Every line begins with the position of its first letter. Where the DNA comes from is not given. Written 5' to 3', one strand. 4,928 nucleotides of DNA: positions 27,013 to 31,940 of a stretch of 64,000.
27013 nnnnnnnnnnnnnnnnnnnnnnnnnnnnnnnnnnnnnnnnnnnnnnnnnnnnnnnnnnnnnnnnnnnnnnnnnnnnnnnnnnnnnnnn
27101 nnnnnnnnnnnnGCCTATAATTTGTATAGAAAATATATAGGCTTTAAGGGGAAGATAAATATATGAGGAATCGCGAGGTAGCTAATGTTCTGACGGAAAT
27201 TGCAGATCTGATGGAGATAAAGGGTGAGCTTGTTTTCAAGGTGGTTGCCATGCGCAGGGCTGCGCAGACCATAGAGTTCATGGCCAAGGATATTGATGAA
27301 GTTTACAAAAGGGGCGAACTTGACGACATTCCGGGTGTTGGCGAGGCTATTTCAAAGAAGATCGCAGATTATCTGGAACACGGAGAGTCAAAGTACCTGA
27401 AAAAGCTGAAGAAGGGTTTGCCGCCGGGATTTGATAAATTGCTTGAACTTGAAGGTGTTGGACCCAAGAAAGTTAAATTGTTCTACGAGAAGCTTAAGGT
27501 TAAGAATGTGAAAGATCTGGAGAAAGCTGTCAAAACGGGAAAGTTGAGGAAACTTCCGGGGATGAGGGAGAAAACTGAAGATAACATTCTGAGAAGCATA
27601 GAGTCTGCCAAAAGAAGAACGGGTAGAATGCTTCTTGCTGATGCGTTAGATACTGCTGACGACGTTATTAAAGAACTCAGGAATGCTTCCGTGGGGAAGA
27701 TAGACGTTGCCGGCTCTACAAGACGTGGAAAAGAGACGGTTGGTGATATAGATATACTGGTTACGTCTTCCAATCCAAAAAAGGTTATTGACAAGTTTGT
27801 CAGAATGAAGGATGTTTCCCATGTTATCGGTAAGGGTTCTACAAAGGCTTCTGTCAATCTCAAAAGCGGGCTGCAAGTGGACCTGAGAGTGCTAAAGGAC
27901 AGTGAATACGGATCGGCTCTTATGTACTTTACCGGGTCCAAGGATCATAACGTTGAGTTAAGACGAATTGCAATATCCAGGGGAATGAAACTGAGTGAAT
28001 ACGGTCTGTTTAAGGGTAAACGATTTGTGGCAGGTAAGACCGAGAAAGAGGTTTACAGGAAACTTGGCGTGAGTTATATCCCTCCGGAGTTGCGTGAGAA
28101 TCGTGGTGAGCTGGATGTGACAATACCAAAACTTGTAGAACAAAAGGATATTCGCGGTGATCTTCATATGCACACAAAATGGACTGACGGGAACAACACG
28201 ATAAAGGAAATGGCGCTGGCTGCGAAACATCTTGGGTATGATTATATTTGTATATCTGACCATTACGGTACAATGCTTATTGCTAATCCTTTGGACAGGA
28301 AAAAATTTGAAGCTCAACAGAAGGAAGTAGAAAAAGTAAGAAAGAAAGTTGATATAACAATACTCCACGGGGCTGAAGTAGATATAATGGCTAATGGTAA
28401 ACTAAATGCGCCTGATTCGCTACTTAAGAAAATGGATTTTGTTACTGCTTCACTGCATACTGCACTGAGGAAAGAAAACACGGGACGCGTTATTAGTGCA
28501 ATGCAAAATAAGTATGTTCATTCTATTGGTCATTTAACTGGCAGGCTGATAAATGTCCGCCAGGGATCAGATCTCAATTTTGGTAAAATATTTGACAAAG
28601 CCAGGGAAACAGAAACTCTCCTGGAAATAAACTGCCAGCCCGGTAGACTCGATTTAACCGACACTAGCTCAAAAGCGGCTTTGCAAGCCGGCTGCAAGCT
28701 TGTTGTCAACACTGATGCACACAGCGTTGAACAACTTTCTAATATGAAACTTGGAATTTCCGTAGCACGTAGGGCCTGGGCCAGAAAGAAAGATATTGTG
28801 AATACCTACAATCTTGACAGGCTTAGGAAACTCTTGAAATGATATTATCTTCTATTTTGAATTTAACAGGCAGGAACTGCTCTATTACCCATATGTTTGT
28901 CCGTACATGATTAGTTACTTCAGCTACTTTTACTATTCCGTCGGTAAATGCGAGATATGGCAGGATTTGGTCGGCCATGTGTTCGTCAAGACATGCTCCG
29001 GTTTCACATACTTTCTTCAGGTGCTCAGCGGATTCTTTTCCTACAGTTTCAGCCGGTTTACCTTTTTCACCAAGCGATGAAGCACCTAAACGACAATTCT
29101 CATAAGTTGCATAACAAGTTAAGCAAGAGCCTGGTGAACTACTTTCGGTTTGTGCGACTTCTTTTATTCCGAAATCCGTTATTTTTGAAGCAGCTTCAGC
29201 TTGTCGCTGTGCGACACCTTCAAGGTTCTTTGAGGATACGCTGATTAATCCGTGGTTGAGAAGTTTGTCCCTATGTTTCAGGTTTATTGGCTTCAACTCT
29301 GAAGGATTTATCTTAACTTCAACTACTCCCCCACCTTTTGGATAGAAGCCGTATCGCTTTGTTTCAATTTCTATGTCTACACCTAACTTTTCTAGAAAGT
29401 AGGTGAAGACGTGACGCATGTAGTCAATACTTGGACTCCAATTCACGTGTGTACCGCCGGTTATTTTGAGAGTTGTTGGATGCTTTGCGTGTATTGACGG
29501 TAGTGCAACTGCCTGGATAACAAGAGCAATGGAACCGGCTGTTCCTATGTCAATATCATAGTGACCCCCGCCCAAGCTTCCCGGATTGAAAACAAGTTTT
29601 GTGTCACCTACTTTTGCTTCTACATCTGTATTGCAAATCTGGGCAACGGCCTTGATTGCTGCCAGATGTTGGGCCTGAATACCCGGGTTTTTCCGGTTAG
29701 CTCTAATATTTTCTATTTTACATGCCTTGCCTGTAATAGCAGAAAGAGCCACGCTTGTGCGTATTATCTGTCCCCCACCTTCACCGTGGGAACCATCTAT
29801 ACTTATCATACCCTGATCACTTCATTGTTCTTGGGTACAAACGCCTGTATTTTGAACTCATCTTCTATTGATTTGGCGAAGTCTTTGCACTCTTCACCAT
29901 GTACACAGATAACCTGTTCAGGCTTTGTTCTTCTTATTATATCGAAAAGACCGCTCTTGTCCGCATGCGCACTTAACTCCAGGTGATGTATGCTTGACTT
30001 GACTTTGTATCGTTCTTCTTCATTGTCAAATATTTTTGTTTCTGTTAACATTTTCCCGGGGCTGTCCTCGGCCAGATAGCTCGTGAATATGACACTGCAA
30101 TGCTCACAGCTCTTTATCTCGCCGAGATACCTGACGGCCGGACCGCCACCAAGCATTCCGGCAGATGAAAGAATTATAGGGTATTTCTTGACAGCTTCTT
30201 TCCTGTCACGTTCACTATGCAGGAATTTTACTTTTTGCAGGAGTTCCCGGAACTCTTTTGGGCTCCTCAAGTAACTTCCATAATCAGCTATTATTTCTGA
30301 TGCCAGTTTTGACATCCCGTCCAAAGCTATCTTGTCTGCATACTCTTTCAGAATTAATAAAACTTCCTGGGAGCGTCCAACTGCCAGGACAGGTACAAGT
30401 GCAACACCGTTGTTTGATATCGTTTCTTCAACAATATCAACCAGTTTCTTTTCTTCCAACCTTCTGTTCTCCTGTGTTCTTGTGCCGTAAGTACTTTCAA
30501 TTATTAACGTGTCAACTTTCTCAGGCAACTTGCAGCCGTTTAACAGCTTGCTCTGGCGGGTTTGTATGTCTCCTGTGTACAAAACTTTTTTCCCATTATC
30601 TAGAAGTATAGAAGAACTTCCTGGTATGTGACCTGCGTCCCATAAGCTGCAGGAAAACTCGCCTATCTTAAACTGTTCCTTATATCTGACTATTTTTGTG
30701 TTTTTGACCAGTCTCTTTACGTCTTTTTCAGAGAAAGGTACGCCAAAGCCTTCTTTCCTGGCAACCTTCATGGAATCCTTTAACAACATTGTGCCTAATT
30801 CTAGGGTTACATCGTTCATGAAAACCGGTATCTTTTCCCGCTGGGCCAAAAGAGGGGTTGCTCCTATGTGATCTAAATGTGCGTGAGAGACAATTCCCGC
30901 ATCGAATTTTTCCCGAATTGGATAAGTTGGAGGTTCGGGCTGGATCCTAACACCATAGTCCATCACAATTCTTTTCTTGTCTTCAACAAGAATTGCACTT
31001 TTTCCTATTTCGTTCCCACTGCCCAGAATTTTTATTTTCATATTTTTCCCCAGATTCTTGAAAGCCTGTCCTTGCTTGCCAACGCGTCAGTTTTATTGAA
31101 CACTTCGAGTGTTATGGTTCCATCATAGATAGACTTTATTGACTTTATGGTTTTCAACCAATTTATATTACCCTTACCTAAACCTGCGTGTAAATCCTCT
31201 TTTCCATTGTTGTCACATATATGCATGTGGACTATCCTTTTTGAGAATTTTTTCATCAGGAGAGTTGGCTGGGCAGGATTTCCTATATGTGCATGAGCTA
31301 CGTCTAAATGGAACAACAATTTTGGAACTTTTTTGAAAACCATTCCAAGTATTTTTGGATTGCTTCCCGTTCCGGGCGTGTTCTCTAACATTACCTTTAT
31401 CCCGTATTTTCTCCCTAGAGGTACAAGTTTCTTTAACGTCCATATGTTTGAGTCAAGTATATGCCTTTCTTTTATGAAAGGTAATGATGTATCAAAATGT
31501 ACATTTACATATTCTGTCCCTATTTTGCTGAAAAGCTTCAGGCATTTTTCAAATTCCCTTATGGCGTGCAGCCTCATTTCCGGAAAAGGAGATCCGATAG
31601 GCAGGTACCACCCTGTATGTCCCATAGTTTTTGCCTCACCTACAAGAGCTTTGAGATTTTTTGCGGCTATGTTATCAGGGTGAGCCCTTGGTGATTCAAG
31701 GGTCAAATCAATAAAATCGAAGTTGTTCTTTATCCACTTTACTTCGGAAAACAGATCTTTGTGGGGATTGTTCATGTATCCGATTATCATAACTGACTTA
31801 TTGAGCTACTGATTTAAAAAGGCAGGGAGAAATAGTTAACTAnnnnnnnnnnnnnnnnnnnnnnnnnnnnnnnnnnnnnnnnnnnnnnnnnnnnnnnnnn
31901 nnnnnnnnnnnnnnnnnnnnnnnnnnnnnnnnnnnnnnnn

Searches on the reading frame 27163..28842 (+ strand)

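Call 21: search_protein_families(library=pfam, proteins=[window:27163-28842:+], max_evalue=0.00001)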
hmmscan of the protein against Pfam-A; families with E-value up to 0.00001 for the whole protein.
window:27163-28842:+ (559 aa): 5 families
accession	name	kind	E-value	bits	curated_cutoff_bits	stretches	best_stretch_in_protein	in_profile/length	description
PF14791.11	DNA_pol_B_thumb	-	9.3e-26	89.9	25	1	252-312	1-63/63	DNA polymerase beta thumb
PF14716.13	HHH_8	-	1.1e-16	61.4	30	1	1-75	1-72/73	Helix-hairpin-helix domain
PF02811.25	PHP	-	1.2e-11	45.6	26.4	1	333-443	1-106/164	PHP domain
PF14520.12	HHH_5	-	1.5e-10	41.8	27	1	90-146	1-55/57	Helix-hairpin-helix domain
PF14792.12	DNA_pol_B_palm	-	2.4e-06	28.2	25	0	178-208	25-55/113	DNA polymerase beta palm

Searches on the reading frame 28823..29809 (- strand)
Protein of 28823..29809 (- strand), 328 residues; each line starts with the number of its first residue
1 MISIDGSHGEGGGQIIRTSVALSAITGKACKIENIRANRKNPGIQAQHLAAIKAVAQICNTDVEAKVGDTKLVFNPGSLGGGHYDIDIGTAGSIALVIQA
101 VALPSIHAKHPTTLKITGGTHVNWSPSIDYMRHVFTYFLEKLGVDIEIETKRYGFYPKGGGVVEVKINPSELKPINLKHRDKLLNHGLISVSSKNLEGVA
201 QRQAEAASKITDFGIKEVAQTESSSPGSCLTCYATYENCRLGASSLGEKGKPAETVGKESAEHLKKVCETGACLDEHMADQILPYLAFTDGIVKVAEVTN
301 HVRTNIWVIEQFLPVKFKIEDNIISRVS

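Call 21: search_protein_families(library=pfam, proteins=[window:28823-29809:-], max_evalue=0.00001)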
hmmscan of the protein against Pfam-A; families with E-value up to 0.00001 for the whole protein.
window:28823-29809:- (328 aa): 2 families
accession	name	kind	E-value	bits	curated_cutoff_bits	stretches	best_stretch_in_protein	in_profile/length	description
PF01137.26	RTC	-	5.4e-82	274.7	27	1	9-319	2-221/221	RNA 3'-terminal phosphate cyclase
PF05189.18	RTC_insert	-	8.4e-14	52.3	23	1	180-266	3-99/102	RNA 3'-terminal phosphate cyclase (RTC), insert domain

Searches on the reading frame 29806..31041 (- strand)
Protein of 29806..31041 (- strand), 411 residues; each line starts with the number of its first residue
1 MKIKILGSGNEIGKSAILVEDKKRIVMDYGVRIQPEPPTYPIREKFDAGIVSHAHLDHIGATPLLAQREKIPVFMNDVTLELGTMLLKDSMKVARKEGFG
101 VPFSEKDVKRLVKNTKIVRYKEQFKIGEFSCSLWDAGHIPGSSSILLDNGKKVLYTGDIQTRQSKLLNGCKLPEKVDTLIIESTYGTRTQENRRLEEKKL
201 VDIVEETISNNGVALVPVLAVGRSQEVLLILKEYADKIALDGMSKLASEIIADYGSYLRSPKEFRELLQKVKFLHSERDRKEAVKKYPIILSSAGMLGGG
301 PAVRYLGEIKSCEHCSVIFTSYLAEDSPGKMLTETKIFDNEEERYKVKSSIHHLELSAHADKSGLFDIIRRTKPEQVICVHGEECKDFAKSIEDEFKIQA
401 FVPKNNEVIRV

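Call 22: search_protein_families(library=pfam, proteins=[window:29806-31041:-], max_evalue=0.00001)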
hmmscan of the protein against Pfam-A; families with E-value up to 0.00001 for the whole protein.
window:29806-31041:- (411 aa): 5 families
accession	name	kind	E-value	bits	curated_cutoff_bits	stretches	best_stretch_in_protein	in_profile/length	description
PF07521.17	RMMBL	-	2.1e-16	60.1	21.6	1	345-403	2-63/63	Zn-dependent metallo-hydrolase RNA specificity domain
PF10996.14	Beta-Casp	-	1.2e-10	42.4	27.7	1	225-332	2-120/120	Beta-Casp domain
PF00753.33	Lactamase_B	-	1.3e-10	42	22.7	1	47-170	45-161/196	Metallo-beta-lactamase superfamily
PF16661.11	Lactamase_B_6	-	5.4e-07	29.6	27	1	44-176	34-179/193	Metallo-beta-lactamase superfamily domain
PF12706.13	Lactamase_B_2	-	5.8e-06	26.5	27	0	35-184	14-165/200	Beta-lactamase superfamily domain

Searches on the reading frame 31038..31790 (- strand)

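Call 22: search_protein_families(library=pfam, proteins=[window:31038-31790:-], max_evalue=0.00001)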
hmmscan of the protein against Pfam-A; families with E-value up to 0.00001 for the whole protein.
window:31038-31790:- (250 aa): 1 family
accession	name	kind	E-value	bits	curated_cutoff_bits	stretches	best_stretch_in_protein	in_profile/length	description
PF01261.30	AP_endonuc_2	-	9.2e-26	91.5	31.1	1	23-234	8-233/249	Xylose isomerase-like TIM barrel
